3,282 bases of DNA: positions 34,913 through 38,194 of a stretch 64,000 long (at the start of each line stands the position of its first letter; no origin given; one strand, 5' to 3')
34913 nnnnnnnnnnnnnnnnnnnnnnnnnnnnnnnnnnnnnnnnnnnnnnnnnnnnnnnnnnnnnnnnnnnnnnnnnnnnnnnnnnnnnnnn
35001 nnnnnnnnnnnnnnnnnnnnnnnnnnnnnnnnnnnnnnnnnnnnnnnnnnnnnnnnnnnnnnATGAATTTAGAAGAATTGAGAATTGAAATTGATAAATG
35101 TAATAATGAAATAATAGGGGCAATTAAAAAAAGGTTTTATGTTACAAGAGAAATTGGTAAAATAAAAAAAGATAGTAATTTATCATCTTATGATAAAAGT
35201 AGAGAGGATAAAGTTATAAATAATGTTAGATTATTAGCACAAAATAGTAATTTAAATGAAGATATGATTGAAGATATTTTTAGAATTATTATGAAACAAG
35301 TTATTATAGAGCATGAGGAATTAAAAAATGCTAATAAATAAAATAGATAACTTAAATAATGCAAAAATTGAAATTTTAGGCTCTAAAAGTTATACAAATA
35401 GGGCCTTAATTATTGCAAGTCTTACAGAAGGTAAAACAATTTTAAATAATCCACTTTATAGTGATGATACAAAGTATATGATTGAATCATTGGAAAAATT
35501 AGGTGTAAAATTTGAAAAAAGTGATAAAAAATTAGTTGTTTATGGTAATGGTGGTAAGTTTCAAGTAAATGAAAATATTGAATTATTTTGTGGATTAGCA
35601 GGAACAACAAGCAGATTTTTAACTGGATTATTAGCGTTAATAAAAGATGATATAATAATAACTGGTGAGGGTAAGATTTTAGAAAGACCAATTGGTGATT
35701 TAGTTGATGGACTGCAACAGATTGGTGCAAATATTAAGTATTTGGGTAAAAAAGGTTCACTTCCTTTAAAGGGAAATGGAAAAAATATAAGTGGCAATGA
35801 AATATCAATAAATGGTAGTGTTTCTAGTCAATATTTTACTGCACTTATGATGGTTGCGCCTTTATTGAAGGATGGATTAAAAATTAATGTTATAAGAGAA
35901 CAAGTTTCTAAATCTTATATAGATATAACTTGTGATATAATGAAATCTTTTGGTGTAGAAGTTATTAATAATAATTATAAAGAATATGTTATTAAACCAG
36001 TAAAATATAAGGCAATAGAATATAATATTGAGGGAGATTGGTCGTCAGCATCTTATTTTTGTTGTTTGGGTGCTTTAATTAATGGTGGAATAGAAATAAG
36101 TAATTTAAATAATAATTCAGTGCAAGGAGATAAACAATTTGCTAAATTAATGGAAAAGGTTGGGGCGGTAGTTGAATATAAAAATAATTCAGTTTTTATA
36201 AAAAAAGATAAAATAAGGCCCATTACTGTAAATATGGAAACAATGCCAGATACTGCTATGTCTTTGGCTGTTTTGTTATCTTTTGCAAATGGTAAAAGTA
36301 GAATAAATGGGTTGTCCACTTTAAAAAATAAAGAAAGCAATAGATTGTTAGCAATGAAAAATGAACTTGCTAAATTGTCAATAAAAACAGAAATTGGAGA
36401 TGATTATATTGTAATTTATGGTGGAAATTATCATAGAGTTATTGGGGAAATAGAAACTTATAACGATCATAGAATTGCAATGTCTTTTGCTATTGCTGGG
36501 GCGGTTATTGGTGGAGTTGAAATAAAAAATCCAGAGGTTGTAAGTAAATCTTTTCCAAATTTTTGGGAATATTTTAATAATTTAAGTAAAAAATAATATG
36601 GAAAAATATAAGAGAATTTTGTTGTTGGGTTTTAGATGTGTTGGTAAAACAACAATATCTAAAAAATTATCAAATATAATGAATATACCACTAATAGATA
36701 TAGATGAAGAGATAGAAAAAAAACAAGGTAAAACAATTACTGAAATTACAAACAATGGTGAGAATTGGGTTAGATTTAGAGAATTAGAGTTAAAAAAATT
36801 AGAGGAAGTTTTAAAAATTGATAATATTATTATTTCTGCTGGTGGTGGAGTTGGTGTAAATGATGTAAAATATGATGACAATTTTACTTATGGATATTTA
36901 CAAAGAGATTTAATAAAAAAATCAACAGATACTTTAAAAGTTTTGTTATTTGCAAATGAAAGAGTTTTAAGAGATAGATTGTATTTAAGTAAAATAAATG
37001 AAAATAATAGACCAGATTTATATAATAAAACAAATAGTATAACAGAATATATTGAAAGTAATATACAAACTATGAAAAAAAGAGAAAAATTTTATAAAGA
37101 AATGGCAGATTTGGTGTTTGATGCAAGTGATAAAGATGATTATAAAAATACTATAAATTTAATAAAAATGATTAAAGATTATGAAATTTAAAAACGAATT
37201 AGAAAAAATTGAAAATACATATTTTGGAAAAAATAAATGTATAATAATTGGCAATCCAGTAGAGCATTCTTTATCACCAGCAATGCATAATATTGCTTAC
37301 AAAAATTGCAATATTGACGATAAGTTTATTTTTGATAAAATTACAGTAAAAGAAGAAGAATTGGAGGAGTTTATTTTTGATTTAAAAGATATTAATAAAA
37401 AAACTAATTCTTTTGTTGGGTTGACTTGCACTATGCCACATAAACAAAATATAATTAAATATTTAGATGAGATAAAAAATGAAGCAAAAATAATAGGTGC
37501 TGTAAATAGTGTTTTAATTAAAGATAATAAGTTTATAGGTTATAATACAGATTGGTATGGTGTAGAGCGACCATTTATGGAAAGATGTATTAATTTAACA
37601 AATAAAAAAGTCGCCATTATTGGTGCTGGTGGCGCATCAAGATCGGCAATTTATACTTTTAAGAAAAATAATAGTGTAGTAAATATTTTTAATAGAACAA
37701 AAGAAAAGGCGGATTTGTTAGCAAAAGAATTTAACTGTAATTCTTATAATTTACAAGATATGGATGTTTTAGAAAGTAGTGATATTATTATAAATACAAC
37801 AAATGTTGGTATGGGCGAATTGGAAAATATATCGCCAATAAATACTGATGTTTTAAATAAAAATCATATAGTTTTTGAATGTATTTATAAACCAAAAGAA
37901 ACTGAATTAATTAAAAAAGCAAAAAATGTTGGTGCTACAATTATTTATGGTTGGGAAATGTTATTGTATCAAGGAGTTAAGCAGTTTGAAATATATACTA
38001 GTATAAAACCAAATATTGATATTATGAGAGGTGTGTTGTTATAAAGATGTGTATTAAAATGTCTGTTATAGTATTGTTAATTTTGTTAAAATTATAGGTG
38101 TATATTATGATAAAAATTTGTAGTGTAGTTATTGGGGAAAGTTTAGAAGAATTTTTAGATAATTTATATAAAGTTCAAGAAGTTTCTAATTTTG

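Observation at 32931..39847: Complete chorismate pathway as one co-linear 8-gene block using a type I dehydroquinase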

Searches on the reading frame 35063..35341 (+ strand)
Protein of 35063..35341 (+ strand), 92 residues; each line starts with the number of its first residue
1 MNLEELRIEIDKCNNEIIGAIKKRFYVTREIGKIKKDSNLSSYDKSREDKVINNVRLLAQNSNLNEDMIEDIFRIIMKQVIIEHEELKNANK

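Call 3: search_protein_families(library=pfam, proteins=[window:35063-35341:+])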
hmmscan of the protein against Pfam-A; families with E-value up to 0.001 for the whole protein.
window:35063-35341:+ (92 aa): 2 families
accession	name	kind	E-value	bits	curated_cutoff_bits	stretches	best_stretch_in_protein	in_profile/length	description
PF01817.26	CM_2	-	3.4e-20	72.5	27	1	6-81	1-76/80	Chorismate mutase type II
PF08776.16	VASP_tetra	-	0.00071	19.5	25.8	1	3-23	12-32/36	VASP tetramerisation domain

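Call 4: search_protein_families(library=ncbifam, proteins=[window:35063-35341:+])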
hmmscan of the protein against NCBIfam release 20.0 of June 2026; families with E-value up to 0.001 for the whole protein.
window:35063-35341:+ (92 aa): 20 families
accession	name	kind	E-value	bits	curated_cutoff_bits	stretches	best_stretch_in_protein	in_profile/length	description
NF006691.0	PRK09239.1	equivalog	4.4e-16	58.9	120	1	2-90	11-99/108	chorismate mutase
TIGR01791.2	CM_archaeal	equivalog_domain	1.1e-15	57.4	66.95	1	3-80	1-78/83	chorismate mutase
NF008400.0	PRK11199.1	equivalog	3.4e-15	55.9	273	1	2-86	4-88/374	bifunctional chorismate mutase/prephenate dehydrogenase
TIGR01808.1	CM_M_hiGC-arch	equivalog_domain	1.7e-14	53.7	52.15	1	3-56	2-55/74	chorismate mutase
TIGR01795.1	CM_mono_cladeE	equivalog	3.5e-13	49.9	107.55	1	2-91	4-93/94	chorismate mutase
NF004925.0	PRK06285.1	equivalog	1e-12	48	77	1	2-79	8-85/99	chorismate mutase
TIGR01799.1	CM_T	equivalog_domain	7.6e-12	45.2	95.9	1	3-79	1-77/83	chorismate mutase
NF009239.0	PRK12595.1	equivalog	1.5e-10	40.6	279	1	2-81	5-83/360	bifunctional 3-deoxy-7-phosphoheptulonate synthase/chorismate mutase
TIGR01801.1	CM_A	equivalog_domain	6.5e-10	39.2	106.35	1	2-81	5-83/102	chorismate mutase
TIGR01805.1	CM_mono_grmpos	equivalog_domain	2.3e-09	37.4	71.2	1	3-78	1-75/81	chorismate mutase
TIGR01807.1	CM_P2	equivalog_domain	2.3e-08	34.2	69.55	1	3-77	1-76/76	chorismate mutase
TIGR01806.1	CM_mono2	equivalog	6e-08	32.8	74.15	1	16-77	8-69/114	gamma subclass chorismate mutase AroQ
NF005894.0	PRK07857.1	equivalog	1.5e-07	31.2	73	1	2-56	29-83/106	chorismate mutase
TIGR01803.1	CM-like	subfamily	3e-07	30.5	73.35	1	3-82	1-80/82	chorismate mutase family protein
NF005031.0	PRK06443.1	equivalog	3.1e-07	30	228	1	2-65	6-67/181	chorismate mutase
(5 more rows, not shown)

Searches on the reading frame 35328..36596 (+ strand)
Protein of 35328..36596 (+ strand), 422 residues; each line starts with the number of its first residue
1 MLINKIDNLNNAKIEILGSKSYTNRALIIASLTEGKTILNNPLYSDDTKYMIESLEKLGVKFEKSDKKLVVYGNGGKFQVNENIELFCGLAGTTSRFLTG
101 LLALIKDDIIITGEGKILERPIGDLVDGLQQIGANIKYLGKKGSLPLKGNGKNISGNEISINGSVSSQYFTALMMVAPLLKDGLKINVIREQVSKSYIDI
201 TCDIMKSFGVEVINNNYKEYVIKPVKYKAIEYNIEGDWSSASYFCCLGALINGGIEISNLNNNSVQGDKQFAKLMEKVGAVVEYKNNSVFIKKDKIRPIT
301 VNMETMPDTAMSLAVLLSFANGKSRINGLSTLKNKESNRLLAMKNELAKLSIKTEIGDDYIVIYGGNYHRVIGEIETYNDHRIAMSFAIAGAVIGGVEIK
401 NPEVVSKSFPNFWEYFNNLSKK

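Call 3: search_protein_families(library=pfam, proteins=[window:35328-36596:+])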
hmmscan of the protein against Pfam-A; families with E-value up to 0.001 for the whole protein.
window:35328-36596:+ (422 aa): 1 family
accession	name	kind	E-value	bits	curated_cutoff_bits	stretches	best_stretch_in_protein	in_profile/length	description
PF00275.25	EPSP_synthase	-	1.2e-115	387.1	22.8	1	11-414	8-415/417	EPSP synthase (3-phosphoshikimate 1-carboxyvinyltransferase)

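Call 4: search_protein_families(library=ncbifam, proteins=[window:35328-36596:+])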
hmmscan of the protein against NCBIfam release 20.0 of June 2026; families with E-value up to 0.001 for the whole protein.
window:35328-36596:+ (422 aa): 6 families
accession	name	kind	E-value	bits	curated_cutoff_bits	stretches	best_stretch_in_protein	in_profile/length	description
TIGR01356.1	aroA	equivalog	7e-125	417.1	287.25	1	13-421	2-414/415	3-phosphoshikimate 1-carboxyvinyltransferase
NF008816.0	PRK11860.1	equivalog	7.8e-103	344.8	943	1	12-421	17-437/662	bifunctional 3-phosphoshikimate 1-carboxyvinyltransferase/cytidylate kinase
NF011381.1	PRK14806.1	equivalog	3.2e-48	164.5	902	1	11-415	313-722/733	bifunctional prephenate dehydrogenase/3-phosphoshikimate 1-carboxyvinyltransferase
NF006873.0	PRK09369.1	subfamily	3.1e-22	78.8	297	1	12-419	14-410/419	UDP-N-acetylglucosamine 1-carboxyvinyltransferase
TIGR01072.1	murA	equivalog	8.8e-21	74.2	392.7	1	12-419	14-410/416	UDP-N-acetylglucosamine 1-carboxyvinyltransferase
NF009470.0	PRK12830.1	equivalog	8.2e-16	57.7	552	1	11-420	13-409/417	UDP-N-acetylglucosamine 1-carboxyvinyltransferase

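Call 72: search_dna_similar(query=window:35328-36593:+, collection=plasmids, mode=protein, max_rows=40, max_evalue=1e-10, rows=spread)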
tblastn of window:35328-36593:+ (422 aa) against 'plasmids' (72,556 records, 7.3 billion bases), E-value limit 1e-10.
Records with a match: 94; places in all: 98; records where one place covers at least 80% of the query: 87.
Best place of each record, by identity: <60% 94.
By first word of the organism name: Escherichia 9; Streptomyces 7; Thioclava 5; Pseudomonas 4; Burkholderia 4; Sinorhizobium 4; Cytobacillus 4; Klebsiella 3; Ralstonia 3; Acinetobacter 3; and 44 more.
By predicted mobility (MOB-suite, as given by PLSDB): non-mobilizable 77; conjugative 10; mobilizable 7.
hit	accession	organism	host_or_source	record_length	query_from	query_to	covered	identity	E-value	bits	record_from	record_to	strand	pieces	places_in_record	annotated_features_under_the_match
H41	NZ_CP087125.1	Sulfurovum mangrovi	Mangrove sediment,mangrove sediment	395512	3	420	99%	40.3%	3e-89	302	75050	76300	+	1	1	aroA: 3-phosphoshikimate 1-carboxyvinyltransferase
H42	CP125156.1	Klebsiella pneumoniae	-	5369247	14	420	96%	40.6%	7e-88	298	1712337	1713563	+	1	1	aroA: 3-phosphoshikimate 1-carboxyvinyltransferase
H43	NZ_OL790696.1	Escherichia coli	-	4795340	11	421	97%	40.0%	3e-86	294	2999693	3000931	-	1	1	none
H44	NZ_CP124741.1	Escherichia coli O157:H7 str. EDL933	Homo sapiens,feces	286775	11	421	97%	40.0%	4e-86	293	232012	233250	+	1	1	aroA: 3-phosphoshikimate 1-carboxyvinyltransferase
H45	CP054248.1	Escherichia coli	Homo sapiens,bone infection of foot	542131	11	421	97%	39.8%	2e-86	295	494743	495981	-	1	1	aroA: 3-phosphoshikimate 1-carboxyvinyltransferase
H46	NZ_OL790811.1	Proteus mirabilis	-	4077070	14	421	97%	39.8%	1e-85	292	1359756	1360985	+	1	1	none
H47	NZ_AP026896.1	Aeromonas caviae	Microbe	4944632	14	421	97%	39.3%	2e-83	285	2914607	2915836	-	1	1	none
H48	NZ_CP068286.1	Ralstonia syzygii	Musa balbisiana cultivar Kepok,banana ...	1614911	14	420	96%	38.5%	4e-82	282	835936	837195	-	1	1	record has no annotation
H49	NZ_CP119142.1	Neisseria gonorrhoeae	Homo sapiens,whole organism,synovial ...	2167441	8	421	98%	36.8%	2e-78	271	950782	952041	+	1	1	none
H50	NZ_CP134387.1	Escherichia coli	Homo sapiens,feces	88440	11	421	97%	35.5%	1e-60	260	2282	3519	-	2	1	aroA: 3-phosphoshikimate 1-carboxyvinyltransferase | hypothetical protein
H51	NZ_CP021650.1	Acidovorax sp. T1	-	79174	15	421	96%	34.9%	4e-73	256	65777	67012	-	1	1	aroA: 3-phosphoshikimate 1-carboxyvinyltransferase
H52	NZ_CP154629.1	Acetoanaerobium noterae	cell culture,Sludge of a digestion ...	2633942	11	419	97%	34.3%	6e-62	223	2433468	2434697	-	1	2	none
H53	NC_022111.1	Prevotella sp. oral taxon 299 str. F0039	Homo sapiens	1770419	14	419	96%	33.1%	3e-54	201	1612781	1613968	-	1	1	none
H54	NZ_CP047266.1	Pseudomonas asturiensis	Stream water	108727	13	419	96%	32.4%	6e-63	226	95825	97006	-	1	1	3-phosphoshikimate 1-carboxyvinyltransferase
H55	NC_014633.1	Ilyobacter polytropus DSM 2926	marine mud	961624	11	422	98%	31.6%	3e-59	216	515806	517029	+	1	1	aroA: 3-phosphoshikimate 1-carboxyvinyltransferase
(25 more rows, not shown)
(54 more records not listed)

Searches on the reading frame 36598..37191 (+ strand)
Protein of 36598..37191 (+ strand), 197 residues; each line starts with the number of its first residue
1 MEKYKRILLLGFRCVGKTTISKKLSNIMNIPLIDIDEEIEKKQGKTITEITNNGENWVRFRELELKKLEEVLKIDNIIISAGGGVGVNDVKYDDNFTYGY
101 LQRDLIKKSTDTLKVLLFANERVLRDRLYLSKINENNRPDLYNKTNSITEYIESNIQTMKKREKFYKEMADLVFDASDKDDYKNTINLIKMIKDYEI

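Call 3: search_protein_families(library=pfam, proteins=[window:36598-37191:+])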
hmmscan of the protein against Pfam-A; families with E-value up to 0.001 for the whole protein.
window:36598-37191:+ (197 aa): 2 families
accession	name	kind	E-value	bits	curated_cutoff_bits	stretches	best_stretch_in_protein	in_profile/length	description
PF01202.28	SKI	-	6.5e-22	78.8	22.1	1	13-190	1-156/159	Shikimate kinase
PF13238.12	AAA_18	-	0.00021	22.2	29.4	1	7-135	1-115/128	AAA domain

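Call 4: search_protein_families(library=ncbifam, proteins=[window:36598-37191:+])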
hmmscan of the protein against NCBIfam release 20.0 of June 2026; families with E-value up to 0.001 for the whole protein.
window:36598-37191:+ (197 aa): 14 families
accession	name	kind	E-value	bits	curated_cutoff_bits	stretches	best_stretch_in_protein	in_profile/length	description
NF010555.0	PRK13949.1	equivalog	2.5e-22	79.8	180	1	5-192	2-169/175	shikimate kinase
NF002988.0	PRK03731.1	equivalog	3.3e-21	75.8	161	1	5-181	3-158/174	shikimate kinase AroL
NF010556.0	PRK13951.1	equivalog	8.8e-19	67.7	560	1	6-187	2-154/492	bifunctional shikimate kinase AroK/3-dehydroquinate synthase AroB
NF010552.0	PRK13946.1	equivalog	3.2e-17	62.8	186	1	4-195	23-190/198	shikimate kinase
NF010553.0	PRK13947.1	equivalog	6.9e-17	62.2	204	1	5-190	2-163/173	shikimate kinase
NF006610.0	PRK09169.1-4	subfamily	3.8e-15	53.6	4299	1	5-195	2866-3032/3056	hypothetical protein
NF006015.0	PRK08154.1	subfamily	1.3e-13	50.8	204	1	3-91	135-223/314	anaerobic benzoate catabolism transcriptional regulator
NF010554.0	PRK13948.1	equivalog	2.4e-13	50.1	217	1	8-89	14-94/192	shikimate kinase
NF003456.0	PRK05057.1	equivalog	5.4e-13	49.2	195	1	1-193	1-171/173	shikimate kinase AroK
NF040667.1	hom_kin_desulfo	exception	2.4e-10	40.5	197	1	7-85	3-79/163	homoserine kinase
NF010627.0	PRK14021.1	equivalog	1.8e-09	36.6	565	1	5-91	7-92/542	bifunctional shikimate kinase/3-dehydroquinate synthase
NF001866.0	PRK00625.1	equivalog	8.6e-08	32.5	142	1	5-160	1-140/173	shikimate kinase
NF003012.0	PRK03839.1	equivalog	0.00026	21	152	1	7-79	3-70/180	putative kinase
NF005994.0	PRK08118.1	equivalog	0.00055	20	215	0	5-46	2-43/172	DNA topology modulation protein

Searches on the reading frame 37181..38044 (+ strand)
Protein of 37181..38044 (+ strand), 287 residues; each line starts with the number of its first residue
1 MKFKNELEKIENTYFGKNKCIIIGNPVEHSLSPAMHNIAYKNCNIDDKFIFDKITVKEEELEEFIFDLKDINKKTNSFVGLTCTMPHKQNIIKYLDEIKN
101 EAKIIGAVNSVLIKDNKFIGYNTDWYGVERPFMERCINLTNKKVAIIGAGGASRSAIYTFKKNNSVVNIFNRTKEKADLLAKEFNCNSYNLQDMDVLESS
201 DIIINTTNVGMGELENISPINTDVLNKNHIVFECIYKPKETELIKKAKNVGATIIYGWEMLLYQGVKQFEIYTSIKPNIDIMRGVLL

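Call 3: search_protein_families(library=pfam, proteins=[window:37181-38044:+])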
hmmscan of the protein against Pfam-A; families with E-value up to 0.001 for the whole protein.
window:37181-38044:+ (287 aa): 5 families
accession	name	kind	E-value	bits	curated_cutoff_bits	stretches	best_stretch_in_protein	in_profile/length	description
PF08501.16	Shikimate_dh_N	-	2e-23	82.9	27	1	22-111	1-83/83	Shikimate dehydrogenase substrate binding domain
PF01488.26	Shikimate_DH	-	3.3e-11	43.9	24.3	1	138-208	9-84/138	Shikimate / quinate 5-dehydrogenase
PF18317.6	SDH_C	-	7.5e-10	38.8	25.8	1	257-287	1-31/31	Shikimate 5'-dehydrogenase C-terminal domain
PF03807.23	F420_oxidored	-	5.5e-05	24.1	21.6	1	143-205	1-65/94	NADP oxidoreductase coenzyme F420-dependent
PF02826.25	2-Hacid_dh_C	-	0.00049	19.9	25.1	0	130-208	25-100/178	D-isomer specific 2-hydroxyacid dehydrogenase, NAD binding domain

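Call 4: search_protein_families(library=ncbifam, proteins=[window:37181-38044:+])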
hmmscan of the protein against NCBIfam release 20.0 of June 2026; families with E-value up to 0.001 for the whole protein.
window:37181-38044:+ (287 aa): 19 families
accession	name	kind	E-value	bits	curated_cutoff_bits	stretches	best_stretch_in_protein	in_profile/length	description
TIGR00507.1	aroE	equivalog_domain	7.7e-69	231.8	200.2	1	20-284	3-263/270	shikimate dehydrogenase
NF001319.0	PRK00258.3-3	equivalog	6.3e-66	222.3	252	1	22-285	11-269/279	shikimate dehydrogenase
NF001322.0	PRK00258.3-6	equivalog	3.1e-57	194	285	1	22-283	10-260/272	shikimate dehydrogenase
NF001314.0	PRK00258.2-2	equivalog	9.4e-55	185.7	248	1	22-285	12-283/290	shikimate dehydrogenase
NF001312.0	PRK00258.1-4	equivalog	2.3e-53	181.3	295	1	18-280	10-271/285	shikimate dehydrogenase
NF001311.0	PRK00258.1-3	equivalog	7.4e-51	173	235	1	18-283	6-266/279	shikimate dehydrogenase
NF009201.0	PRK12549.1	subfamily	1.2e-49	169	235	1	20-283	10-277/286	shikimate dehydrogenase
NF009200.0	PRK12548.1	subfamily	2.6e-49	168.1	432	1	21-275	13-276/289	shikimate dehydrogenase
NF006802.0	PRK09310.1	equivalog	1.4e-47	162.6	598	1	20-272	218-453/477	bifunctional 3-dehydroquinate dehydratase/shikimate dehydrogenase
NF001313.0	PRK00258.2-1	equivalog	4.3e-47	161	431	1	22-286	14-286/290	shikimate dehydrogenase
NF001315.0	PRK00258.2-4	equivalog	2.6e-46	158.1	413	1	22-274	12-267/284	shikimate dehydrogenase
TIGR01809.1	Shik-DH-AROM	equivalog_domain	7.5e-46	156.5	196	1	16-277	4-273/282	shikimate dehydrogenase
NF001316.0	PRK00258.2-5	equivalog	1.8e-45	155.3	247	1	20-278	4-249/263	shikimate dehydrogenase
NF001310.0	PRK00258.1-2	equivalog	1.4e-40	139.2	221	1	20-280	5-266/279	shikimate dehydrogenase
NF009390.0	PRK12749.1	equivalog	7.3e-38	130.6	349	1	23-282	13-280/288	quinate/shikimate dehydrogenase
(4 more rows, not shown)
